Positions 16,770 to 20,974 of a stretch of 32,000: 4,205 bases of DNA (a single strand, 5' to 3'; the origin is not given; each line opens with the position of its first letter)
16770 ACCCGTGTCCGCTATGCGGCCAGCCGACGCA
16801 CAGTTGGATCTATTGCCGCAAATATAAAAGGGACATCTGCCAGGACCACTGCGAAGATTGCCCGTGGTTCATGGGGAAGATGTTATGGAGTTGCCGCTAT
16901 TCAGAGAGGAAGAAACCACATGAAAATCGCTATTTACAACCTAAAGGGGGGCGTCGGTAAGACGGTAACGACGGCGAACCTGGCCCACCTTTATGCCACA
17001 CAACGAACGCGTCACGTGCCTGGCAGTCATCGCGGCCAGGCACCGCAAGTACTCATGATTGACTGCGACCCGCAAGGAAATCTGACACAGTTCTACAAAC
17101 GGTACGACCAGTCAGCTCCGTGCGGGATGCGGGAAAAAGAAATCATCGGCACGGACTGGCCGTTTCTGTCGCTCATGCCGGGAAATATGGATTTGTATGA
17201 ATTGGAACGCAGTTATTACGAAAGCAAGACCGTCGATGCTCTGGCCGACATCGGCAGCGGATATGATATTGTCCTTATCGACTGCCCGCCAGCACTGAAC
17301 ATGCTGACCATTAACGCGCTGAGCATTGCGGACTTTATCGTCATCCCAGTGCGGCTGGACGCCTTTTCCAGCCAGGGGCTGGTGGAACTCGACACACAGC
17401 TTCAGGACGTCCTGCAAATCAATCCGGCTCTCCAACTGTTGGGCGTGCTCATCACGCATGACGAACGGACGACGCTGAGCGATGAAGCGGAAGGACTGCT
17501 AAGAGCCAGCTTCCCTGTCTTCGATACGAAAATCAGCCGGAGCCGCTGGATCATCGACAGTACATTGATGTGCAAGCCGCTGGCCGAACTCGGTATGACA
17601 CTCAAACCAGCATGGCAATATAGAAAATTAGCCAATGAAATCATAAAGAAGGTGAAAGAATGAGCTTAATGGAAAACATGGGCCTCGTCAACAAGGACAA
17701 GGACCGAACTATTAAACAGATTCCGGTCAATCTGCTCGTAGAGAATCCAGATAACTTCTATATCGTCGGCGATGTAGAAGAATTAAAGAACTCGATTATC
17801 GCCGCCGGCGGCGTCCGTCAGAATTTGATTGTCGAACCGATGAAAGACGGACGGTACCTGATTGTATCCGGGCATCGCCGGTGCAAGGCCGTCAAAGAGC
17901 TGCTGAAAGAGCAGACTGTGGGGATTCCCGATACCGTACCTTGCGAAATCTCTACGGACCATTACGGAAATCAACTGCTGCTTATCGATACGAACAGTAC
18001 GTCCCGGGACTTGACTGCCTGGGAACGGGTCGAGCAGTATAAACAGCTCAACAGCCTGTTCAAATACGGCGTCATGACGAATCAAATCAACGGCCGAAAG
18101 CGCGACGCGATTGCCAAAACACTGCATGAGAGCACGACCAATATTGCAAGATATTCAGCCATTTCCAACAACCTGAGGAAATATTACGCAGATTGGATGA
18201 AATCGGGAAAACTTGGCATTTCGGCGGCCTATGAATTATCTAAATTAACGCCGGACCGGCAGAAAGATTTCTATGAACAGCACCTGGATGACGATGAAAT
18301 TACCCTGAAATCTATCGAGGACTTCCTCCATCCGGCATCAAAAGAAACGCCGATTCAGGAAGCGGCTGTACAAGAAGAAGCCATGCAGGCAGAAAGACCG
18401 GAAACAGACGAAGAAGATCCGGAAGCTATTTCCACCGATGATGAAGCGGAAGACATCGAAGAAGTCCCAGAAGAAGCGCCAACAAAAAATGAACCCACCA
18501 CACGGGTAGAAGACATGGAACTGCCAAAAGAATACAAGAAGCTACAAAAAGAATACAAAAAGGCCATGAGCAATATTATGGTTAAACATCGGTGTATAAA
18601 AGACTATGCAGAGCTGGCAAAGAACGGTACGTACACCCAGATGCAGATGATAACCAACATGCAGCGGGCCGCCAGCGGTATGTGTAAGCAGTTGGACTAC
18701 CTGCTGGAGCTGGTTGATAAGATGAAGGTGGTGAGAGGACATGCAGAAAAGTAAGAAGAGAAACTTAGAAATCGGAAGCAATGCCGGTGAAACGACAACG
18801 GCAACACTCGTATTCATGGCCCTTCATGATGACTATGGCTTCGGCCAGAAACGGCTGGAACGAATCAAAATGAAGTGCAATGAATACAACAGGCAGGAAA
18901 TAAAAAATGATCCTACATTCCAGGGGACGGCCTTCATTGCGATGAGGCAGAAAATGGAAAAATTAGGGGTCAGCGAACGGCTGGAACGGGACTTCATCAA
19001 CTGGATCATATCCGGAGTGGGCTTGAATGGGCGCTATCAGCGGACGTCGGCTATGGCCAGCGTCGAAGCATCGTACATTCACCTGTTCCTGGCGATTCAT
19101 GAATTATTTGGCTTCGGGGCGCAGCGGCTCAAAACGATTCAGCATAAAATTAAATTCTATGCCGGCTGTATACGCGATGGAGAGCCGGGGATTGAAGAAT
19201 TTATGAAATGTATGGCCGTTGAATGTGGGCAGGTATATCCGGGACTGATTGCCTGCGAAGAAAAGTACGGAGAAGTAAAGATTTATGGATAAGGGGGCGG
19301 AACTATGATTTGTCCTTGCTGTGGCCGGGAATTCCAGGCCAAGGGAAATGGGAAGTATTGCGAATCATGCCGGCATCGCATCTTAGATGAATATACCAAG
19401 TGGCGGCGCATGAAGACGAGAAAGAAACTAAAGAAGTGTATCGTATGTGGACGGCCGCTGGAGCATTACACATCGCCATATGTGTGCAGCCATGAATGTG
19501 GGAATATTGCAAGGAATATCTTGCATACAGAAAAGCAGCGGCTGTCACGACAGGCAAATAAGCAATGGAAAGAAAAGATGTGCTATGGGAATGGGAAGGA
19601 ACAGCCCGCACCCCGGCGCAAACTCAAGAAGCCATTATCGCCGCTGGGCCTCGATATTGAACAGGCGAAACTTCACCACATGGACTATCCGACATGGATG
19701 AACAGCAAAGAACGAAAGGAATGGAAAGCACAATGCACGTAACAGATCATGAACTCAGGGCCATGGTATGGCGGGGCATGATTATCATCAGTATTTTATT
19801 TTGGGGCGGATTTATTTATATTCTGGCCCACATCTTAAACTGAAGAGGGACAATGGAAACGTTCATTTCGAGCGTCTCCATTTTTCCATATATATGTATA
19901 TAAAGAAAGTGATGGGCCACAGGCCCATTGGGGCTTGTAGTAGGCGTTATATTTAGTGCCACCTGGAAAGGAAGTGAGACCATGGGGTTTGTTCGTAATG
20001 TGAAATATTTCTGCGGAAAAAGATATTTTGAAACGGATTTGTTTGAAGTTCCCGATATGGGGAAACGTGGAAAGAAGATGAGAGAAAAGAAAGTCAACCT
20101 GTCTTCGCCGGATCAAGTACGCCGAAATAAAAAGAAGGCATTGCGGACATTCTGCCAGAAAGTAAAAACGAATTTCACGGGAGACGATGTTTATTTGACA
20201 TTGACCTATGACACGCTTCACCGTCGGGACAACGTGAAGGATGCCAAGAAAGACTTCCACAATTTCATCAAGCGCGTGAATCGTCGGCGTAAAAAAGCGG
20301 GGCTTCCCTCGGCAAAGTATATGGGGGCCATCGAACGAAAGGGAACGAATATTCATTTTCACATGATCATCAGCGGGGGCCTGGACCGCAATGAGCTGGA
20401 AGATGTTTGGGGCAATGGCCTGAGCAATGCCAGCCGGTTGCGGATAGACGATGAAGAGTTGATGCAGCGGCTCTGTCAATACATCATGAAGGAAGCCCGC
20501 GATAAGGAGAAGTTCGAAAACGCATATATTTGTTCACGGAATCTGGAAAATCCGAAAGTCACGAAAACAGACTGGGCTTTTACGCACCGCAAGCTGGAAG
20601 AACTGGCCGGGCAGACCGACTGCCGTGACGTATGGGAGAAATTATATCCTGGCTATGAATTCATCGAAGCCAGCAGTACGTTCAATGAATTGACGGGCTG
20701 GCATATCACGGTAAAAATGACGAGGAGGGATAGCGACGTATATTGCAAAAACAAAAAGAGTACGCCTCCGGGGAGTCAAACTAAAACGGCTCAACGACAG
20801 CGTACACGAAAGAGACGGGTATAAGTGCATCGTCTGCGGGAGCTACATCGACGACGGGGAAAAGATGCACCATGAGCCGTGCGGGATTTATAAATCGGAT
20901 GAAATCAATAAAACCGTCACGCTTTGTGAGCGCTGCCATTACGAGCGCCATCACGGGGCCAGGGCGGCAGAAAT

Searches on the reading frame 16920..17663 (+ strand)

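Call 53: search_protein_families(library=pfam, proteins=[window:16920-17663:+], max_evalue=0.001)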
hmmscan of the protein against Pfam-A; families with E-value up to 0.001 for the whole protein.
window:16920-17663:+ (247 aa): 4 families
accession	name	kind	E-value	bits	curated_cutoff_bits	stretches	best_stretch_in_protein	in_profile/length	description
PF13614.12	AAA_31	-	8.7e-30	104.4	27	1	2-172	3-176/177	AAA domain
PF01656.29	CbiA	-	9e-14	51.9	25.4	2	3-31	1-29/125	CobQ/CobB/MinD/ParA nucleotide binding domain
PF09140.17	MipZ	-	0.00019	21.3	20.7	1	4-145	4-130/262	ATPase MipZ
PF00142.24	Fer4_NifH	-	0.00065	19.7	25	0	1-58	1-45/271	4Fe-4S iron sulfur cluster binding proteins, NifH/frxC family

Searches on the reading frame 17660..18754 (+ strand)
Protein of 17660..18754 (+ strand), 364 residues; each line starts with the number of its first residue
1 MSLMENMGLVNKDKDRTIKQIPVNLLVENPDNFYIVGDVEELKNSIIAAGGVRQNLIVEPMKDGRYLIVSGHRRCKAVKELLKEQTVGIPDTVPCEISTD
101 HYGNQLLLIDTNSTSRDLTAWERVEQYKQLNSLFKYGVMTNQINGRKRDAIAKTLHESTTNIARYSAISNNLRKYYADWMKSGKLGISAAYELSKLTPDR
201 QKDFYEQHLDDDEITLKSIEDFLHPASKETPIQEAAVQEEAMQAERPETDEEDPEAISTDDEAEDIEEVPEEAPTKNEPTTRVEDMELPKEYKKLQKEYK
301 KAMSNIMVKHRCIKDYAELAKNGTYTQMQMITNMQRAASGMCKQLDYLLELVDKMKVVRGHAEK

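Call 53: search_protein_families(library=pfam, proteins=[window:17660-18754:+], max_evalue=0.001)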
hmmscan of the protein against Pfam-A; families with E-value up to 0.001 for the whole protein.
window:17660-18754:+ (364 aa): 1 family
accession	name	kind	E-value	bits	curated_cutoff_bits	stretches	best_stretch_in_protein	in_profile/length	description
PF02195.25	ParB_N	-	4.8e-07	30.2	26.3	1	17-81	2-68/95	ParB N-terminal domain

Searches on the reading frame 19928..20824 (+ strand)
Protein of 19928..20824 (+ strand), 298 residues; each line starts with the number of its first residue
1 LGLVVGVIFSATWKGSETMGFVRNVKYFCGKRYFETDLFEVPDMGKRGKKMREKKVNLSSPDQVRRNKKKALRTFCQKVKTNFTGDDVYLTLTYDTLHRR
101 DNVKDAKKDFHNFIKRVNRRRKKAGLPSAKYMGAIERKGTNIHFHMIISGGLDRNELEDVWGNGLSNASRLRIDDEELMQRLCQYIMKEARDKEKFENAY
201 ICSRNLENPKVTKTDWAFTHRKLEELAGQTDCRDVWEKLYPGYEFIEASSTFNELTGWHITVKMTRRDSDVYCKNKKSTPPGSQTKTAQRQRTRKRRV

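Call 53: search_protein_families(library=pfam, proteins=[window:19928-20824:+], max_evalue=0.001)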
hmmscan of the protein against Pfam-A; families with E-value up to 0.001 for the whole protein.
window:19928-20824:+ (298 aa): 1 family
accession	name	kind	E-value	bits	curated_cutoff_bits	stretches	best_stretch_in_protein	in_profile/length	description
PF23343.2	REP_ORF2-G2P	-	1.5e-12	48.1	27.8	1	88-189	2-98/99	Replication-associated protein ORF2/G2P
